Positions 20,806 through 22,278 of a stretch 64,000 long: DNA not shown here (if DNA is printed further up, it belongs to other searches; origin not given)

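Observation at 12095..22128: Six-gene operon couples an exported DmpA/BapA-type aminopeptidase to uptake and a complete beta-alanine-type catabolic route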

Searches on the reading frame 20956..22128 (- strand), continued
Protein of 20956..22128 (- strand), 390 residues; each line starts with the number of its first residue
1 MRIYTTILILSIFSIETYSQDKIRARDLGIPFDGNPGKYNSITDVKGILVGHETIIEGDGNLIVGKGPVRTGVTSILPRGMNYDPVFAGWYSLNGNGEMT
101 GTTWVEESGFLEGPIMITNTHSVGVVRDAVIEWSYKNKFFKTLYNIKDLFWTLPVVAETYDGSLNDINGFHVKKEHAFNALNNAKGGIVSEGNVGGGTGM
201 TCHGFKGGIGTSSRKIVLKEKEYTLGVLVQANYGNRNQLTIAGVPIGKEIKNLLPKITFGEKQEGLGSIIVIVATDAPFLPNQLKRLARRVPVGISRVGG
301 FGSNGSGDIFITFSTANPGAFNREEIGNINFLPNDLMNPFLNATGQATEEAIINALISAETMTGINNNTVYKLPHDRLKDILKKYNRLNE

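Call 21: find_encoding_contigs(protein=P0047, flank=10000, max_places=3)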
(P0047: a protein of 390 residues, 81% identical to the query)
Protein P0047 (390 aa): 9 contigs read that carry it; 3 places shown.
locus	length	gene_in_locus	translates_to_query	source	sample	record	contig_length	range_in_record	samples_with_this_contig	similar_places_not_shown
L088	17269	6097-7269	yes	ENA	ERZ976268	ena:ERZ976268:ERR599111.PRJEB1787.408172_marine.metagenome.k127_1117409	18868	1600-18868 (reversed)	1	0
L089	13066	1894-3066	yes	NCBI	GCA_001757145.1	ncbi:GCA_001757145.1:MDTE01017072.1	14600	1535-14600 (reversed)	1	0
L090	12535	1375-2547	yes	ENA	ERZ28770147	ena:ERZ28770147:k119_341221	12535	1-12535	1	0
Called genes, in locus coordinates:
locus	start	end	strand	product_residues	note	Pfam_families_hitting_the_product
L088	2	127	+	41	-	?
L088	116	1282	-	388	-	-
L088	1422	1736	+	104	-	PF18692:DUF5640 (weak)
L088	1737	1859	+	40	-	-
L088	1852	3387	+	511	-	PF01546:Peptidase_M20, PF07687:M20_dimer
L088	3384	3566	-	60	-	PF04024:PspC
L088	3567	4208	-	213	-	PF13568:OMP_b-brl_2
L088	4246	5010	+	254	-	PF13483:Lactamase_B_3 (weak)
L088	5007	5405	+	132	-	-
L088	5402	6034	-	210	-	PF03006:HlyIII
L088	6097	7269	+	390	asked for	PF03576:Peptidase_S58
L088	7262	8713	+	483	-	PF00171:Aldedh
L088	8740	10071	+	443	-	PF00202:Aminotran_3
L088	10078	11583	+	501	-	PF00474:SSF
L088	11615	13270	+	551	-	PF07969:Amidohydro_3, PF01979:Amidohydro_1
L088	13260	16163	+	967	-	PF14870:PSII_BNR (faint), PF02012:BNR (faint), PF15899:BNR_6 (faint), PF15902:Sortilin-Vps10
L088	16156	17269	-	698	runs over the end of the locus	PF26549:Tricorn_N (weak), PF26550:Tricorn_2nd (weak), PF07676:PD40, PF00930:DPPIV_N, PF02129:Peptidase_S15 (faint), PF20434:BD-FAE, PF01738:DLH (weak), PF00326:Peptidase_S9, +2 more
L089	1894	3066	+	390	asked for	PF03576:Peptidase_S58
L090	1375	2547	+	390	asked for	PF03576:Peptidase_S58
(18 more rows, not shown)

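Call 31: search_protein_families(library=ncbifam, proteins=[L016:2507-3877:+, L043:8403-9908:+, L027:14091-15428:-, L027:17023-18387:-, L006:8628-9962:+, L027:15458-16951:-, L027:18419-19900:-, L006:7124-8593:+, L076:4875-6212:-, L017:17725-19344:+], max_evalue=1e-30)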
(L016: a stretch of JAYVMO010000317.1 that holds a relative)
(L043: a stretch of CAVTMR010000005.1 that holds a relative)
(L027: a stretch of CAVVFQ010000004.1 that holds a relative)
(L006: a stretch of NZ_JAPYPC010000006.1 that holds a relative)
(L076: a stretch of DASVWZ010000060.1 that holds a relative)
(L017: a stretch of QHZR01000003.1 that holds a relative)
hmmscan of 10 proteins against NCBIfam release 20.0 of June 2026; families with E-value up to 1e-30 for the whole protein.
L016:2507-3877:+ (456 aa): 61 families (the best 25 are shown)
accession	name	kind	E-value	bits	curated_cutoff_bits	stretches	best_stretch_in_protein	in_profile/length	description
NF005685.0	PRK07483.1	equivalog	2.6e-154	514.3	485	1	16-453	2-438/444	aspartate aminotransferase family protein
NF005375.0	PRK06917.1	equivalog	6.5e-132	440.4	535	1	23-451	11-437/448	aspartate aminotransferase family protein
NF005102.0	PRK06541.1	equivalog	2.2e-109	366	574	1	24-451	32-454/460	aspartate aminotransferase family protein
NF005683.0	PRK07481.1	subfamily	7.4e-108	361.4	575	1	24-453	25-450/453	hypothetical protein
NF005682.0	PRK07480.1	subfamily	9.9e-97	324.5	510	1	29-451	38-450/459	aminotransferase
NF005812.0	PRK07678.1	subfamily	2.2e-96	323.2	488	1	28-452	31-449/451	aminotransferase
NF005447.0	PRK07036.1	equivalog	4.5e-96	322.4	618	1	26-452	35-454/468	aminotransferase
TIGR00508.1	bioA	equivalog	4.2e-89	299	405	1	29-450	16-418/419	adenosylmethionine--8-amino-7-oxononanoate transaminase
NF005684.0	PRK07482.1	subfamily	8.2e-89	298.3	687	1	31-454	37-456/464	hypothetical protein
NF052567.1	OmAmTferAptACaul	equivalog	5.6e-88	295.5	500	1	21-452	13-430/431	omega-aminotransferase AptA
NF004767.0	PRK06105.1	subfamily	1.1e-87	294.5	517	1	29-452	33-449/460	aminotransferase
NF004718.0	PRK06062.1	subfamily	1.7e-86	290.6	472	1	29-453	41-449/454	hypothetical protein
NF041821.1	daptide_amino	equivalog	2.8e-80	269.9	450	1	22-450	9-404/405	daptide-type RiPP biosynthesis aminotransferase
NF005993.0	PRK08117.1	subfamily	3.9e-80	269.6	574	1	29-451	28-428/433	aspartate aminotransferase family protein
NF004426.0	PRK05769.1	equivalog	7.1e-80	268.9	552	1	23-451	32-438/441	acetyl ornithine aminotransferase family protein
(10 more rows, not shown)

L043:8403-9908:+ (501 aa): 61 families (the best 25 are shown)
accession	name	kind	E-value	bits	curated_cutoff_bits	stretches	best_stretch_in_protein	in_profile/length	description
NF005685.0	PRK07483.1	equivalog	1.4e-154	515.2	485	1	61-499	2-439/444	aspartate aminotransferase family protein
NF005375.0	PRK06917.1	equivalog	3.4e-131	438.1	535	1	63-498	6-439/448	aspartate aminotransferase family protein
NF005102.0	PRK06541.1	equivalog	2.2e-110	369.3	574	1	68-495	31-453/460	aspartate aminotransferase family protein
NF005683.0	PRK07481.1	subfamily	1.1e-103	347.6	575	1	74-497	31-449/453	hypothetical protein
NF005682.0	PRK07480.1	subfamily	6.7e-98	328.3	510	1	73-498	37-452/459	aminotransferase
NF005812.0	PRK07678.1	subfamily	1.9e-96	323.5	488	1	73-497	31-449/451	aminotransferase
NF005447.0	PRK07036.1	equivalog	4.6e-94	315.7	618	1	64-498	28-455/468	aminotransferase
NF005684.0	PRK07482.1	subfamily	1.2e-89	301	687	1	75-500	36-457/464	hypothetical protein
TIGR00508.1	bioA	equivalog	2.3e-89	299.9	405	1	74-494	16-417/419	adenosylmethionine--8-amino-7-oxononanoate transaminase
NF004767.0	PRK06105.1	subfamily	9.5e-89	298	517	1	74-498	33-450/460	aminotransferase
NF004718.0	PRK06062.1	subfamily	4.4e-87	292.5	472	1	73-497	40-448/454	hypothetical protein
NF052567.1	OmAmTferAptACaul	equivalog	2e-84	283.9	500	1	66-497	13-430/431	omega-aminotransferase AptA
NF004426.0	PRK05769.1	equivalog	2.8e-80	270.3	552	1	63-495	27-437/441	acetyl ornithine aminotransferase family protein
NF041821.1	daptide_amino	equivalog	5e-80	269.1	450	1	69-493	11-402/405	daptide-type RiPP biosynthesis aminotransferase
NF005993.0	PRK08117.1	subfamily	3.4e-78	263.2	574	1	59-495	11-427/433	aspartate aminotransferase family protein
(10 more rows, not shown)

L027:14091-15428:- (445 aa): 63 families (the best 25 are shown)
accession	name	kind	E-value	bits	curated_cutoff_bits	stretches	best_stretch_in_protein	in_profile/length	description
NF004718.0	PRK06062.1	subfamily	5.9e-159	529.4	472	1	7-442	11-452/454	hypothetical protein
NF005682.0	PRK07480.1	subfamily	6.3e-94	315.2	510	1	38-444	39-457/459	aminotransferase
NF005102.0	PRK06541.1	equivalog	2.8e-93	312.9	574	1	13-437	10-454/460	aspartate aminotransferase family protein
NF004767.0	PRK06105.1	subfamily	6e-93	311.9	517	1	22-443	18-454/460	aminotransferase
NF005683.0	PRK07481.1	subfamily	1.3e-89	301.3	575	1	28-439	22-450/453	hypothetical protein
NF005447.0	PRK07036.1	equivalog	4.7e-88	295.9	618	1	10-442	8-458/468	aminotransferase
NF005812.0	PRK07678.1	subfamily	1.7e-87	293.9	488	1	28-437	23-448/451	aminotransferase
NF005993.0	PRK08117.1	subfamily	1.7e-85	287.2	574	1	22-437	13-428/433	aspartate aminotransferase family protein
NF004426.0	PRK05769.1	equivalog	7.8e-84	282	552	1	8-437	13-438/441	acetyl ornithine aminotransferase family protein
NF006228.0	PRK08360.1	equivalog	9.7e-84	281.5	608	1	20-437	9-425/443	aspartate aminotransferase family protein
NF005685.0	PRK07483.1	equivalog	1.2e-81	274.8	485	1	36-389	14-383/444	aspartate aminotransferase family protein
NF005375.0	PRK06917.1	equivalog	6.6e-80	269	535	1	38-437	18-437/448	aspartate aminotransferase family protein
NF052567.1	OmAmTferAptACaul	equivalog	2.1e-79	267.3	500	1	25-437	9-429/431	omega-aminotransferase AptA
NF049939.1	HyAminethphonNHLyPbfA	equivalog_domain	2e-78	263.8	525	1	38-437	47-440/442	(R)-1-hydroxy-2-aminoethylphosphonate ammonia-lyase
TIGR00508.1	bioA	equivalog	7.3e-77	258.7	405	1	30-436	9-418/419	adenosylmethionine--8-amino-7-oxononanoate transaminase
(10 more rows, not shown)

L027:17023-18387:- (454 aa): 67 families (the best 25 are shown)
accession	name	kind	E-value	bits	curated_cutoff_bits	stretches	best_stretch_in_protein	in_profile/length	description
TIGR00700.1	GABAtrnsam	equivalog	2e-173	576.8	506.65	1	20-440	1-419/420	4-aminobutyrate--2-oxoglutarate transaminase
NF004714.0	PRK06058.1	subfamily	5.1e-172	572.5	639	1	5-441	13-446/447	4-aminobutyrate--2-oxoglutarate transaminase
NF005376.0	PRK06918.1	equivalog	1.2e-163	544.7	676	1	7-446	9-448/451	4-aminobutyrate--2-oxoglutarate transaminase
NF005692.0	PRK07495.1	equivalog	1.4e-150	501.7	724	1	16-443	4-423/425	4-aminobutyrate--2-oxoglutarate transaminase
NF005985.0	PRK08088.1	equivalog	1.6e-142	475.2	713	1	16-442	5-424/426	4-aminobutyrate--2-oxoglutarate transaminase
NF005272.0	PRK06777.1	equivalog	6.8e-141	469.6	725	1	16-440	4-420/421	4-aminobutyrate--2-oxoglutarate transaminase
NF007308.0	PRK09792.1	equivalog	1.1e-136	456.1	747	1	18-440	6-420/421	4-aminobutyrate transaminase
NF004426.0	PRK05769.1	equivalog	1.1e-135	452.9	552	1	3-441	5-439/441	acetyl ornithine aminotransferase family protein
NF005993.0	PRK08117.1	subfamily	6.8e-135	450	574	1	25-444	15-432/433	aspartate aminotransferase family protein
NF006228.0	PRK08360.1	equivalog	1.3e-120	403.1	608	1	20-446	8-431/443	aspartate aminotransferase family protein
NF049976.1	AmadipTransam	equivalog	3.9e-118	395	650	1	25-442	5-415/416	2-aminoadipate transaminase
NF045634.1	LeuMetRace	equivalog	3.8e-106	355.4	800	1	19-446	7-431/432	leucine/methionine racemase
NF006368.0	PRK08593.1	equivalog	4.3e-103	345.3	570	1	22-446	13-436/448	aspartate aminotransferase family protein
NF002874.0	PRK03244.1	equivalog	6e-93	311.8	457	1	18-444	9-397/399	acetylornithine transaminase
TIGR00707.1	argD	subfamily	7.1e-93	311.4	410.05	1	30-439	5-380/381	acetylornithine/succinylornithine family transaminase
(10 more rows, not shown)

L006:8628-9962:+ (444 aa): 64 families (the best 25 are shown)
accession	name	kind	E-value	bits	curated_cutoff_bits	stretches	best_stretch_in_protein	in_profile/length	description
NF004718.0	PRK06062.1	subfamily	4.1e-149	497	472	1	6-443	14-453/454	hypothetical protein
NF005447.0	PRK07036.1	equivalog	5.4e-100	335.3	618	1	5-437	7-453/468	aminotransferase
NF005682.0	PRK07480.1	subfamily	2e-97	326.8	510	1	18-438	20-451/459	aminotransferase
NF005683.0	PRK07481.1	subfamily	2.1e-96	323.7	575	1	16-439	14-450/453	hypothetical protein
NF005102.0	PRK06541.1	equivalog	2.4e-95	319.8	574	1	24-437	28-454/460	aspartate aminotransferase family protein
NF006228.0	PRK08360.1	equivalog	2.5e-93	313.1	608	1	19-440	12-428/443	aspartate aminotransferase family protein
NF004767.0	PRK06105.1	subfamily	6.4e-92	308.5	517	1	18-440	18-451/460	aminotransferase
NF005812.0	PRK07678.1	subfamily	3e-91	306.3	488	1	18-437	20-448/451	aminotransferase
NF005993.0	PRK08117.1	subfamily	2.6e-89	299.8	574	1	18-437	13-428/433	aspartate aminotransferase family protein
NF005685.0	PRK07483.1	equivalog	4.7e-88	295.9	485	1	32-440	14-439/444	aspartate aminotransferase family protein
NF052567.1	OmAmTferAptACaul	equivalog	7.1e-88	295.2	500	1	21-437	9-429/431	omega-aminotransferase AptA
NF005375.0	PRK06917.1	equivalog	1.7e-87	294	535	1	33-437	17-437/448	aspartate aminotransferase family protein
NF005684.0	PRK07482.1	subfamily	1.3e-85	287.7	687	1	3-437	8-453/464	hypothetical protein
TIGR00508.1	bioA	equivalog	3.9e-83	279.4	405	1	28-436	11-418/419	adenosylmethionine--8-amino-7-oxononanoate transaminase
NF004625.0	PRK05965.1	subfamily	3.9e-82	276.4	729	1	14-434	12-443/460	hypothetical protein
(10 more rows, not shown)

L027:15458-16951:- (497 aa): 35 families (the best 25 are shown)
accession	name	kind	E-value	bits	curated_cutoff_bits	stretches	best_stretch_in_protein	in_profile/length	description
TIGR01722.1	MMSDH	subfamily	4.3e-173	576.4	448.5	1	13-489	2-477/477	CoA-acylating methylmalonate-semialdehyde dehydrogenase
NF052305.1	DioxValDhHalo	equivalog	3.1e-105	352.8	750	1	12-488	5-482/483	2,5-dioxovalerate dehydrogenase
NF042993.1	AlphKGSA_gudD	equivalog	1.6e-102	343.8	770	1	12-486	4-479/481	alpha-ketoglutaric semialdehyde dehydrogenase GucD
TIGR02299.1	HpaE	equivalog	1.7e-87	294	638.35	1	14-493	3-482/488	5-carboxymethyl-2-hydroxymuconate semialdehyde dehydrogenase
NF045735.1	PaDhStyDPseudo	equivalog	8.5e-87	291.8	850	1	15-486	6-480/483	phenylacetaldehyde dehydrogenase StyD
NF010000.0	PRK13473.1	subfamily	1.1e-86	291.4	615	1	14-483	5-468/475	aminobutyraldehyde dehydrogenase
TIGR01804.1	BADH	equivalog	4.9e-86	289.1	668.6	1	15-483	1-467/467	betaine-aldehyde dehydrogenase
NF002852.0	PRK03137.1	subfamily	6.1e-84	282.6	648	1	10-489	35-514/514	L-glutamate gamma-semialdehyde dehydrogenase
NF009725.0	PRK13252.1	equivalog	5.4e-81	272.5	593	1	12-486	7-478/488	betaine-aldehyde dehydrogenase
TIGR01780.1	SSADH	subfamily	2e-80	270.9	646.35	1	31-482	1-447/448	succinate-semialdehyde dehydrogenase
NF040648.1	lactal_redase_Meth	equivalog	1.2e-78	265.2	650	1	15-486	2-461/463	lactaldehyde dehydrogenase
TIGR01237.1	D1pyr5carbox2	equivalog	1.6e-78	264.8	659.65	1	11-489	32-511/511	L-glutamate gamma-semialdehyde dehydrogenase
NF007497.0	PRK10090.1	equivalog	8.5e-76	255.6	500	1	11-485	6-475/480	aldehyde dehydrogenase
NF008415.0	PRK11241.1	equivalog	1e-73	248.7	828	1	14-483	13-476/482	NADP-dependent succinate-semialdehyde dehydrogenase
NF006916.0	PRK09407.1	equivalog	1.2e-72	245.2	521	1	22-487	29-492/526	succinic semialdehyde dehydrogenase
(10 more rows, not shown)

L027:18419-19900:- (493 aa): 38 families (the best 25 are shown)
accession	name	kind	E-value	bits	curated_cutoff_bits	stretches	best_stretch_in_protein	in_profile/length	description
TIGR01804.1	BADH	equivalog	1.6e-169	564.3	668.6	1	16-479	2-467/467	betaine-aldehyde dehydrogenase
NF045736.1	PaDhStyDRhodo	equivalog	2.7e-162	540.6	800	1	13-483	4-477/479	phenylacetaldehyde dehydrogenase StyD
TIGR02299.1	HpaE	equivalog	1.1e-159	532.2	638.35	1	14-488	3-481/488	5-carboxymethyl-2-hydroxymuconate semialdehyde dehydrogenase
NF010000.0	PRK13473.1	subfamily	1.6e-155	518.4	615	1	12-484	3-473/475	aminobutyraldehyde dehydrogenase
NF009725.0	PRK13252.1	equivalog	1.7e-155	518.1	593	1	9-487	4-483/488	betaine-aldehyde dehydrogenase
NF045735.1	PaDhStyDPseudo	equivalog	1.1e-153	512.4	850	1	13-483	4-481/483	phenylacetaldehyde dehydrogenase StyD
NF050026.1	AcaldDHExaC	equivalog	1.6e-144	482.3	900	1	10-493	14-503/503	acetaldehyde dehydrogenase ExaC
TIGR03216.1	OH_muco_semi_DH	equivalog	3.2e-134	448.2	693.25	1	15-484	4-480/481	2-hydroxymuconic semialdehyde dehydrogenase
NF007352.0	PRK09847.1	equivalog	5.7e-133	444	850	1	14-486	22-494/495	aldehyde dehydrogenase PuuC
TIGR01780.1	SSADH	subfamily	2e-127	425.8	646.35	1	31-479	1-448/448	succinate-semialdehyde dehydrogenase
NF052305.1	DioxValDhHalo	equivalog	1.3e-125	420.1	750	1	11-484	4-482/483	2,5-dioxovalerate dehydrogenase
NF042993.1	AlphKGSA_gudD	equivalog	3.2e-122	408.7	770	1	10-483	2-480/481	alpha-ketoglutaric semialdehyde dehydrogenase GucD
TIGR03374.1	ABALDH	equivalog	5.9e-120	401.3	909.3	1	12-482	2-470/472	aminobutyraldehyde dehydrogenase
TIGR04284.1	aldehy_Rv0768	hypoth_equivalog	4.2e-117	392.1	775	1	13-481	2-476/480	aldehyde dehydrogenase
NF007497.0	PRK10090.1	equivalog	2.7e-116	389.2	500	1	9-484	4-478/480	aldehyde dehydrogenase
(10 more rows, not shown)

L006:7124-8593:+ (489 aa): 36 families (the best 25 are shown)
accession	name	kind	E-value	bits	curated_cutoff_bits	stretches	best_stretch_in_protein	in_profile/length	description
TIGR01722.1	MMSDH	subfamily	1.4e-159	531.8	448.5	1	12-479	2-477/477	CoA-acylating methylmalonate-semialdehyde dehydrogenase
NF052305.1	DioxValDhHalo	equivalog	4.3e-87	293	750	1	11-477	5-481/483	2,5-dioxovalerate dehydrogenase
TIGR01804.1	BADH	equivalog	5.1e-86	289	668.6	1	14-471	1-465/467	betaine-aldehyde dehydrogenase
NF009725.0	PRK13252.1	equivalog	2.1e-85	287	593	1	8-477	4-479/488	betaine-aldehyde dehydrogenase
NF042993.1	AlphKGSA_gudD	equivalog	2.4e-85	287.1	770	1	11-477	4-480/481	alpha-ketoglutaric semialdehyde dehydrogenase GucD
TIGR01780.1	SSADH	subfamily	7.6e-85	285.4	646.35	1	29-457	1-434/448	succinate-semialdehyde dehydrogenase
NF010000.0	PRK13473.1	subfamily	1.9e-82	277.4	615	1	12-478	4-473/475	aminobutyraldehyde dehydrogenase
TIGR02299.1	HpaE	equivalog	6.7e-79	265.7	638.35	1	11-477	1-476/488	5-carboxymethyl-2-hydroxymuconate semialdehyde dehydrogenase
NF002852.0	PRK03137.1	subfamily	1.1e-74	252.1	648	1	36-453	62-489/514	L-glutamate gamma-semialdehyde dehydrogenase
NF040648.1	lactal_redase_Meth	equivalog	6.6e-73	246.3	650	1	24-460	10-447/463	lactaldehyde dehydrogenase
NF006916.0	PRK09407.1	equivalog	6.2e-72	242.9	521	1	18-477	27-492/526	succinic semialdehyde dehydrogenase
NF045735.1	PaDhStyDPseudo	equivalog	3.9e-71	240.2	850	1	16-476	8-480/483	phenylacetaldehyde dehydrogenase StyD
NF050084.1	pip_6_carb_DH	equivalog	1.9e-69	234.8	730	1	30-440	2-425/475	L-piperidine-6-carboxylate dehydrogenase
NF045736.1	PaDhStyDRhodo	equivalog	2.7e-69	234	800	1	12-476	4-476/479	phenylacetaldehyde dehydrogenase StyD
TIGR01237.1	D1pyr5carbox2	equivalog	2.6e-67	227.8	659.65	1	46-478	68-510/511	L-glutamate gamma-semialdehyde dehydrogenase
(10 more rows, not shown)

L076:4875-6212:- (445 aa): 6 families
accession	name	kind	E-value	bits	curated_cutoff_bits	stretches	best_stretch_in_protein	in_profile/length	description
NF053776.1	TmaoDeMthMsil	equivalog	9.3e-89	298.9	1100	1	51-441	387-760/763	trimethylamine N-oxide demethylase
NF001567.0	PRK00389.1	subfamily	1.1e-67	228.5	300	1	83-439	34-357/359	glycine cleavage system aminomethyltransferase GcvT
TIGR00528.1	gcvT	equivalog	5.1e-50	170.4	235.85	1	70-428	20-357/362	glycine cleavage system aminomethyltransferase GcvT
TIGR01372.1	soxA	subfamily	3.9e-49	167.3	1164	1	84-439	647-991/996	sarcosine oxidase subunit alpha family protein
NF009133.0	PRK12486.1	equivalog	7e-47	160.1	410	1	83-428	44-366/369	dimethylsulfoniopropionate demethylase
NF010093.0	PRK13579.1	equivalog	3.3e-39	134.7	459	1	72-438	30-367/371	glycine cleavage system aminomethyltransferase GcvT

L017:17725-19344:+ (539 aa): 2 families
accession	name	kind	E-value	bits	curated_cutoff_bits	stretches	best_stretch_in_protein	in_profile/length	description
NF045689.1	BCarotKetCrtO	equivalog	3.6e-86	289.9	1000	1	12-534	3-538/563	beta-carotene ketolase CrtO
TIGR02734.1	crtI_fam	subfamily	3.5e-45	154.7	238.1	1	15-537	1-494/504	phytoene desaturase family protein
